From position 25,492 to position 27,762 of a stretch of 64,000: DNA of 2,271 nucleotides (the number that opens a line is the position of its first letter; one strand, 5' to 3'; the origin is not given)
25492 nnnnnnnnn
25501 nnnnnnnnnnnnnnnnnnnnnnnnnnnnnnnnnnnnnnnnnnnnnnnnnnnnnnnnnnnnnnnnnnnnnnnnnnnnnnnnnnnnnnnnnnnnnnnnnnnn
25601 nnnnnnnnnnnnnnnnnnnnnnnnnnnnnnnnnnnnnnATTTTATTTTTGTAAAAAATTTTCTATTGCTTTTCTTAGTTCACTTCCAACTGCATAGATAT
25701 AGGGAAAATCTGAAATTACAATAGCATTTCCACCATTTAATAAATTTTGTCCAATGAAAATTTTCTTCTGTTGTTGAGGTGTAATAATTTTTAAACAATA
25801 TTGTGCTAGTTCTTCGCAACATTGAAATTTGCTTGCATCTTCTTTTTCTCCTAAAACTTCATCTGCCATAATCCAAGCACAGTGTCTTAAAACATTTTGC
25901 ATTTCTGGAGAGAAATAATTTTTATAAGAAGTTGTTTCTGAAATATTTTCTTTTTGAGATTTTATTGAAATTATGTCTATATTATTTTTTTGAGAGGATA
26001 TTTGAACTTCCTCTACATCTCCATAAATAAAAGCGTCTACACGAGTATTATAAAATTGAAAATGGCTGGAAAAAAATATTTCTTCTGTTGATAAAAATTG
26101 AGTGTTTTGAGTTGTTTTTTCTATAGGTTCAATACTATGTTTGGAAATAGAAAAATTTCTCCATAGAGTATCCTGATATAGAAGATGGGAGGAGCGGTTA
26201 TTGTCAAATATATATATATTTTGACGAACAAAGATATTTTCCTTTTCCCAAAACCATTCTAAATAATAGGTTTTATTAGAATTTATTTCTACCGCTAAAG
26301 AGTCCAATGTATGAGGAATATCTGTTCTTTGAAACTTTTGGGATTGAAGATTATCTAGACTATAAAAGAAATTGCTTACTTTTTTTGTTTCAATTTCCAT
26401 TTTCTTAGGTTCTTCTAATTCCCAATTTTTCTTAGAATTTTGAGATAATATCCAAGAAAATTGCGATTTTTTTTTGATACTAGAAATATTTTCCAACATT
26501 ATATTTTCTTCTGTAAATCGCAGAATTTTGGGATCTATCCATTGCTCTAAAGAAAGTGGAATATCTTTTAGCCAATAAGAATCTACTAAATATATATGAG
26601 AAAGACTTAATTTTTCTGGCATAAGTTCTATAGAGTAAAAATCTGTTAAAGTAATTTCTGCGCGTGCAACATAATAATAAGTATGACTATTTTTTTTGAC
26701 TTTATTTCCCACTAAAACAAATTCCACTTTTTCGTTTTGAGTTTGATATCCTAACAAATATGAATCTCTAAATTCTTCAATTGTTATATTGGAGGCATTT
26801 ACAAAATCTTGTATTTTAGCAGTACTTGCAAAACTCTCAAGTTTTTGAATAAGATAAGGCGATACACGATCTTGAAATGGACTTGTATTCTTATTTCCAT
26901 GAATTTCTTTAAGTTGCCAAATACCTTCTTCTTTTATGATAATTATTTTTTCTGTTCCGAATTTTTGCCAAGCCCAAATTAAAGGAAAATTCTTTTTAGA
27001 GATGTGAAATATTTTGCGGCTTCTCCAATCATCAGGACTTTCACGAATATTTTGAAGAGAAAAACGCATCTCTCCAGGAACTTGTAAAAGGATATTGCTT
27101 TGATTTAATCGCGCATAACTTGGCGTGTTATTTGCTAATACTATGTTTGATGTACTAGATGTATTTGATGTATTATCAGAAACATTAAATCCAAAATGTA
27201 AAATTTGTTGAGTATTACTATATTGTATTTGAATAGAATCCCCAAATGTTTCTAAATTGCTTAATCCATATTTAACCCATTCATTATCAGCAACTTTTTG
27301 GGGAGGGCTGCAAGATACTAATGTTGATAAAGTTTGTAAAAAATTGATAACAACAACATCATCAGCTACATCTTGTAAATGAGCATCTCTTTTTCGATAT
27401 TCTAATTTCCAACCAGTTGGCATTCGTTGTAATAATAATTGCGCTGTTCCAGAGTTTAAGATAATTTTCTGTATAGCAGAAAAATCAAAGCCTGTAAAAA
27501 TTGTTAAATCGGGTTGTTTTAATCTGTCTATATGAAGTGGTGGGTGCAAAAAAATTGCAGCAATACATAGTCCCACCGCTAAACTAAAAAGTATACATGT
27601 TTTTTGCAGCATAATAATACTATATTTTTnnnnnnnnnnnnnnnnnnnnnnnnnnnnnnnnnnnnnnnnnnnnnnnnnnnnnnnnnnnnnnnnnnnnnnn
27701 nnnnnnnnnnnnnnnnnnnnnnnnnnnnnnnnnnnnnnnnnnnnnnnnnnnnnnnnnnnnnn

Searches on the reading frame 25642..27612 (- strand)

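Call 34: search_protein_families(library=pfam, proteins=[window:25642-27612:-], max_evalue=1e-8)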
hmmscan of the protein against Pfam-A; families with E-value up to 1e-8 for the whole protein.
window:25642-27612:- (656 aa): 1 family
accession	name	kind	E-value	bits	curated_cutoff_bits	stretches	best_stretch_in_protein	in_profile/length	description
PF14238.11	DUF4340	-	2.4e-13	51.1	25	0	339-428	83-168/183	Domain of unknown function (DUF4340)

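Call 36: search_protein_families(library=ncbifam, proteins=[window:25642-27612:-], max_evalue=0.01)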
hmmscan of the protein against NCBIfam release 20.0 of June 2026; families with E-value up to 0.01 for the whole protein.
window:25642-27612:- (656 aa): 0 families
